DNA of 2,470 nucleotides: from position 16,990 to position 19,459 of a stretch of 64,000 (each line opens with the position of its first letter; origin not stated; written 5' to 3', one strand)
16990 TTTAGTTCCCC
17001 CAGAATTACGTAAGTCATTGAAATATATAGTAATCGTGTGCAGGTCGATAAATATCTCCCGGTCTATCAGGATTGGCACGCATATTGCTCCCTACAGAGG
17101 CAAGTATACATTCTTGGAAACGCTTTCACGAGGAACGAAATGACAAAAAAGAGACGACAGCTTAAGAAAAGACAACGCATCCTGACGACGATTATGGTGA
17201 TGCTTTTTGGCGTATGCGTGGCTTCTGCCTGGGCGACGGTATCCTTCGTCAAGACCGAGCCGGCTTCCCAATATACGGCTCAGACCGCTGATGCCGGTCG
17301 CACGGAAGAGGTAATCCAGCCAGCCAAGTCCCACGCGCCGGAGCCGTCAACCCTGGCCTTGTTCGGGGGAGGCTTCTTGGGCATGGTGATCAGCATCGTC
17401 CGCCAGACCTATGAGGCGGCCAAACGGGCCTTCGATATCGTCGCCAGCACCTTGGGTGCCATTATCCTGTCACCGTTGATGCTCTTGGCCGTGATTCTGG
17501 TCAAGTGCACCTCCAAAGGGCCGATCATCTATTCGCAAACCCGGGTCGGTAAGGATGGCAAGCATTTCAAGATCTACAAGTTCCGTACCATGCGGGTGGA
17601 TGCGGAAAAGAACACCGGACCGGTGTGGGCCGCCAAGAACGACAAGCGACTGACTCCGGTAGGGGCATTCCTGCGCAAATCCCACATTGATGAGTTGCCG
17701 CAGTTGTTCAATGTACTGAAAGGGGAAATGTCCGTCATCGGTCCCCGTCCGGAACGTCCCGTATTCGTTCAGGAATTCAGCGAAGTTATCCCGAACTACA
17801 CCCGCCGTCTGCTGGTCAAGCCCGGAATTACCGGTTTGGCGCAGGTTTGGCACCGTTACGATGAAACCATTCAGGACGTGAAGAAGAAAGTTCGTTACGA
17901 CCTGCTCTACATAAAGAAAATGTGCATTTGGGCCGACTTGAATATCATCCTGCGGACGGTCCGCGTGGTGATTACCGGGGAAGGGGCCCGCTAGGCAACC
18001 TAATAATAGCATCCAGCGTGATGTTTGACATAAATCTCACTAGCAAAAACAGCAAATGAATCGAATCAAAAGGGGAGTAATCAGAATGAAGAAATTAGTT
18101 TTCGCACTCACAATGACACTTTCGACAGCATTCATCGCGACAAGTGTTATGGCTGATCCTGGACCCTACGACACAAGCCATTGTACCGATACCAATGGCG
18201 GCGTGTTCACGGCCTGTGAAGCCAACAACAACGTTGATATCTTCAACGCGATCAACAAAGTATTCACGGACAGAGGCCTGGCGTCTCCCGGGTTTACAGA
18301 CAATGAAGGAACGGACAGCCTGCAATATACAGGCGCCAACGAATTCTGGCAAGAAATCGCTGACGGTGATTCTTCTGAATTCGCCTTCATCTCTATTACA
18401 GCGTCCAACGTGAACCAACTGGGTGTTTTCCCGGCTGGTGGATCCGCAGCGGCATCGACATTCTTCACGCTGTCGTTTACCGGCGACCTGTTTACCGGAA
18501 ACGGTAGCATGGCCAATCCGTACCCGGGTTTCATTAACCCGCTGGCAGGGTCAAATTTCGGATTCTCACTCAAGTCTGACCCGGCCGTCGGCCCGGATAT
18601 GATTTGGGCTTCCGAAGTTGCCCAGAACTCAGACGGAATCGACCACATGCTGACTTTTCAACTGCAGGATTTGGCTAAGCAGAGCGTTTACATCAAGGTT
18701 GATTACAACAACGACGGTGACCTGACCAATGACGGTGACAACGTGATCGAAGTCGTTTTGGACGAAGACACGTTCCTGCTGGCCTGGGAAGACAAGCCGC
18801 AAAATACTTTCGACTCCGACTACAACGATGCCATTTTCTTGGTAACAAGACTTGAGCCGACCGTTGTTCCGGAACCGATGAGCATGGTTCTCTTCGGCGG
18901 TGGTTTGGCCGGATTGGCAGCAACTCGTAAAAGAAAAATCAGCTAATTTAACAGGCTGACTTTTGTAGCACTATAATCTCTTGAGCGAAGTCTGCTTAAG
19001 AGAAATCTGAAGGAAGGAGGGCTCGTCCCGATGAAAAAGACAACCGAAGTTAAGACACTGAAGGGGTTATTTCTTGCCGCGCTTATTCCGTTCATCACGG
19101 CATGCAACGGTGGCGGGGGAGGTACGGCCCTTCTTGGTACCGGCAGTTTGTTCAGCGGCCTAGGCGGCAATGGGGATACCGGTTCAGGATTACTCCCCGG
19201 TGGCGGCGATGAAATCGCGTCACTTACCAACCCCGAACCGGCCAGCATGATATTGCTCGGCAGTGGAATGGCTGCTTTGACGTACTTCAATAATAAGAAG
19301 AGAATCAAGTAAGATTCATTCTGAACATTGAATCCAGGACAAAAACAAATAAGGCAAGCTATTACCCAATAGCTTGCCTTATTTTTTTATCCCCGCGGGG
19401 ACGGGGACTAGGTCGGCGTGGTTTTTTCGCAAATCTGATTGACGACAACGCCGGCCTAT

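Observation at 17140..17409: PEP-CTERM-like sorting signal embedded internally in the priming sugar transferase, next to exosortase/EpsI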

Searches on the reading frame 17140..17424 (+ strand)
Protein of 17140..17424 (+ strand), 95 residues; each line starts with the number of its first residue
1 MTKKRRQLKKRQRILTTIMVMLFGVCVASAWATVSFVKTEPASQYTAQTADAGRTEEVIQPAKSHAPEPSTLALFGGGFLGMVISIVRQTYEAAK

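Call 3: search_protein_families(library=ncbifam, proteins=[window:17140-17424:+], max_evalue=1)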
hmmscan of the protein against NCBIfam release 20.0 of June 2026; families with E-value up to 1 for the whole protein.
window:17140-17424:+ (95 aa): 12 families
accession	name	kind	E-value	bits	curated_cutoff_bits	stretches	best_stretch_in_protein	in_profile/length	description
TIGR02595.1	PEP_CTERM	domain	0.00072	20.2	16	1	66-88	1-23/24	PEP-CTERM sorting domain-containing protein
NF038125.1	PEP_CTERM_THxN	subfamily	0.0013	18.4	85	1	63-86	221-243/246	THxN family PEP-CTERM protein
NF038129.1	PEP_NF038129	equivalog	0.0018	18.1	65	1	31-85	141-190/194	NF038129 family PEP-CTERM protein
NF033554.9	floc_PepA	equivalog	0.0019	18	80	1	64-86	235-257/261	flocculation-associated PEP-CTERM protein PepA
NF041538.1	PEP_EDSA_1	subfamily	0.0023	17.6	100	1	66-85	284-303/307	EDSAP-1 family PEP-CTERM protein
NF033947.0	PEP-cistern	hypoth_equivalog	0.024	14.4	60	1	48-84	156-191/195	cistern family PEP-CTERM protein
NF042931.1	SAG1386_EF1546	equivalog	0.026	14.6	80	1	4-64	20-78/158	SAG1386/EF1546 family surface-associated protein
NF038118.1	PEP_CTERM_CCXG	equivalog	0.044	13.5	90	1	64-84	174-194/199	CCXG family PEP-CTERM protein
NF041927.1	Xrt_dep_XDP1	equivalog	0.06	13.3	125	1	60-84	214-237/242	exosortase-dependent surface protein XDP1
NF038119.1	PEP_CTERM_MHFG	equivalog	0.12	12.7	100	1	43-88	213-258/260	MHFG family PEP-CTERM protein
NF037953.1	frad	subfamily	0.13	11.1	400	1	6-65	120-178/304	septal junction protein FraD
NF010065.0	PRK13545.1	equivalog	0.14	10.8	538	1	3-63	281-341/549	teichoic acids export protein ATP-binding subunit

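Call 4: search_protein_families(library=pfam, proteins=[window:17140-17424:+], max_evalue=1)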
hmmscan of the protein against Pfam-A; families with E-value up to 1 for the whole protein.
window:17140-17424:+ (95 aa): 5 families
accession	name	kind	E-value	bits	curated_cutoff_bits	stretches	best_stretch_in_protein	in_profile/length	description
PF07589.16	PEP-CTERM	-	1.5e-05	25.3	20.7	1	66-85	2-22/24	PEP-CTERM motif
PF20176.3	DUF6541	-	0.03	13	29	1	5-75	312-380/646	Family of unknown function (DUF6541)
PF09534.15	Trp_oprn_chp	-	0.057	13.7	29.6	1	11-80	65-129/180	Tryptophan-associated transmembrane protein (Trp_oprn_chp)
PF09889.16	DUF2116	-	0.17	12.3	26.8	1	2-28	29-55/59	Probable treble clef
PF02238.20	COX7a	-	0.21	12.5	22.1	0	13-37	27-51/53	Cytochrome c oxidase subunit VII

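Call 39: search_protein_representatives(alignment_id=A2)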
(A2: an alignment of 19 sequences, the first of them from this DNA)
Query: 19 sequences, 92 profile positions. Proteins with E-value up to 0.001 (for the whole library): 99; up to 1e-10: 16; up to 1e-30: 0. The best 99 are listed.
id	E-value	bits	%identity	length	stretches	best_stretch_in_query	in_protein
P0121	1.4e-30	121.4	-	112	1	2-92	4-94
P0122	6.2e-28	112.9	-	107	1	1-91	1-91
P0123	1.3e-26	108.7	-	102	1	4-86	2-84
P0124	3.3e-26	107.4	-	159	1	1-92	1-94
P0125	9.5e-26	105.9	-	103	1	1-92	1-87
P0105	9.2e-25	102.8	-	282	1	1-92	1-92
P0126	7.1e-24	99.9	-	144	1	1-91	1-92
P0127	1.7e-23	98.7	-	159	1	1-91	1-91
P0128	7.2e-19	83.9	-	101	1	1-92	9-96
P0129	1.3e-18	83.1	-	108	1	1-91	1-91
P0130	2.4e-18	82.2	-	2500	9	64-82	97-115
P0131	1.5e-16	76.4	-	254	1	5-78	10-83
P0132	8.8e-16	74.0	-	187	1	1-91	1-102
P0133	1.1e-15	73.6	-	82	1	4-78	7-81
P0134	3.5e-14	68.9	-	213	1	6-91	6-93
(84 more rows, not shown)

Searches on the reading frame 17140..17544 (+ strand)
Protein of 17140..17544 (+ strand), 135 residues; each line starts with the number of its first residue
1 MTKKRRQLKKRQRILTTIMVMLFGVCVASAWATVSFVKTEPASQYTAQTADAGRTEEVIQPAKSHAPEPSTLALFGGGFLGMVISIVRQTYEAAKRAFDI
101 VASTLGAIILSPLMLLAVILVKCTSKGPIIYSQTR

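Call 18: find_related_loci(query=A1, collection=genome_contigs, flank=8000)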
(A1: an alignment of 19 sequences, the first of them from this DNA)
Query A1 (135 aa) in genome_contigs; peptide patterns used: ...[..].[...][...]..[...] (x = any residue, [..] = any of these).
165 stretches matched a pattern; 25 encode a relative of the query (tblastn E <= 1e-3); 25 distinct loci.
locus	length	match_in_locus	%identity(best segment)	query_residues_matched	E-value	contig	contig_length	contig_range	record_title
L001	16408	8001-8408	54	1-135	5e-42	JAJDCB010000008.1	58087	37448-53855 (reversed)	MAG: Candidatus Omnitrophota bacterium isolate OFTM390 OFTM390_7, whole genome shotgun sequence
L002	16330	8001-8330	49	1-135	1e-36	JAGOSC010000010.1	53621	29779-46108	MAG: Candidatus Omnitrophota bacterium isolate Gw_Eff_bin_307 Gw_Eff_936_length_53621_cov_5.994168, whole genome shotgun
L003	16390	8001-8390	48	6-135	1e-35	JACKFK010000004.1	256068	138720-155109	MAG: Candidatus Omnitrophota bacterium isolate HK-STAS-OMNI-3 HK-STAS-OMNI-3_4, whole genome shotgun sequence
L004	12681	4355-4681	58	27-135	7e-35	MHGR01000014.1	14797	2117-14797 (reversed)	MAG: Omnitrophica WOR_2 bacterium RIFCSPHIGHO2_02_FULL_52_10 rifcsphigho2_02_scaffold_13071, whole genome shotgun sequen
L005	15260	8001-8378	49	11-135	6e-34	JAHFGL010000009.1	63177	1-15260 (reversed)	MAG: Candidatus Omnitrophota bacterium isolate nzgw314 NODE_532_length_63178_cov_4.546537, whole genome shotgun sequence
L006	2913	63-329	58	43-135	3e-32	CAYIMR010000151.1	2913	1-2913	MAG TPA_asm: uncultured Planctomycetales bacterium isolate ERP119705_co25_233 genome assembly, contig: NODE_63715_length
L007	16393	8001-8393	45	2-135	6e-32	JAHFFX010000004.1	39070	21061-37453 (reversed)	MAG: Candidatus Omnitrophota bacterium isolate nzgw301 NODE_678_length_39071_cov_3.135969, whole genome shotgun sequence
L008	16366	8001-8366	42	14-135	5e-32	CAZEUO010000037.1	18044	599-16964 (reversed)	MAG TPA_asm: uncultured Planctomycetales bacterium isolate SRP178908_co1_326 genome assembly, contig: NODE_1991_length_1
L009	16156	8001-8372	47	11-135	2e-31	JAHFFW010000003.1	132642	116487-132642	MAG: Candidatus Omnitrophota bacterium isolate nzgw300 NODE_21_length_132643_cov_6.405653, whole genome shotgun sequence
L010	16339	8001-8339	48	27-135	5e-31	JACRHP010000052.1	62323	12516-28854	MAG: Candidatus Omnitrophota bacterium isolate NC_groundwater_1780_Pr3_B-0.1um_53_71 SR-2_scaffold_141_1804801, whole ge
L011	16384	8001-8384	45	6-135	1e-29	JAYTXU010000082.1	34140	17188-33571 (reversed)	MAG: Candidatus Omnitrophota bacterium isolate GFS_5990 GFS_5990_81, whole genome shotgun sequence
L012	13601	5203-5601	44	6-135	2e-29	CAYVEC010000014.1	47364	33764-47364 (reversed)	MAG TPA_asm: uncultured Planctomycetales bacterium isolate SRP263991_co7_332 genome assembly, contig: NODE_765_length_47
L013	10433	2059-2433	45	10-135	4e-29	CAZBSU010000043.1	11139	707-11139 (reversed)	MAG TPA_asm: uncultured Planctomycetales bacterium isolate binchicken_co256_149 genome assembly, contig: NODE_15329_leng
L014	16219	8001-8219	66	63-135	5e-29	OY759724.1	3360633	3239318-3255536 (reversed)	MAG: Candidatus Omnitrophota bacterium isolate 1a5844f9-839a-4d7b-a7f9-2444bab12bdd genome assembly, chromosome: 1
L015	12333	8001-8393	44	1-135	1e-28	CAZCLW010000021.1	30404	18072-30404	MAG TPA_asm: uncultured Planctomycetales bacterium isolate SRP239054_co1_195 genome assembly, contig: NODE_950_length_30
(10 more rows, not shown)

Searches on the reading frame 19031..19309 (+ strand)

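Call 3: search_protein_families(library=ncbifam, proteins=[window:19031-19309:+], max_evalue=1)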
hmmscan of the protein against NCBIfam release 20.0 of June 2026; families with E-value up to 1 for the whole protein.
window:19031-19309:+ (93 aa): 5 families
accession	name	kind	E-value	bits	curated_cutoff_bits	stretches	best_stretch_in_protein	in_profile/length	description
TIGR02595.1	PEP_CTERM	domain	0.0035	18.1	16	1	68-91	2-22/24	PEP-CTERM sorting domain-containing protein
NF038125.1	PEP_CTERM_THxN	subfamily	0.028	14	85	1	68-89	224-245/246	THxN family PEP-CTERM protein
NF033554.9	floc_PepA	equivalog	0.051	13.4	80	1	68-85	238-255/261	flocculation-associated PEP-CTERM protein PepA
TIGR03370.1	VPLPA-CTERM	domain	0.067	13.2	25.35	1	70-84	4-18/25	VPLPA-CTERM sorting domain-containing protein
NF038120.1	PEP_CTERM_QFxxD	subfamily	0.1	12.5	80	1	60-85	186-211/215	NF038120 family PEP-CTERM protein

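Call 4: search_protein_families(library=pfam, proteins=[window:19031-19309:+], max_evalue=1)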
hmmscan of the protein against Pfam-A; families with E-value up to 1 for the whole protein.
window:19031-19309:+ (93 aa): 2 families
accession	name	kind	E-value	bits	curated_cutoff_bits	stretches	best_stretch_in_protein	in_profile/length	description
PF07589.16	PEP-CTERM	-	0.00042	20.7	20.7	1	68-83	3-19/24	PEP-CTERM motif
PF05829.17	Adeno_PX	-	0.0024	18.2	25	1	2-25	2-25/42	Adenovirus late L2 mu core protein (Protein X)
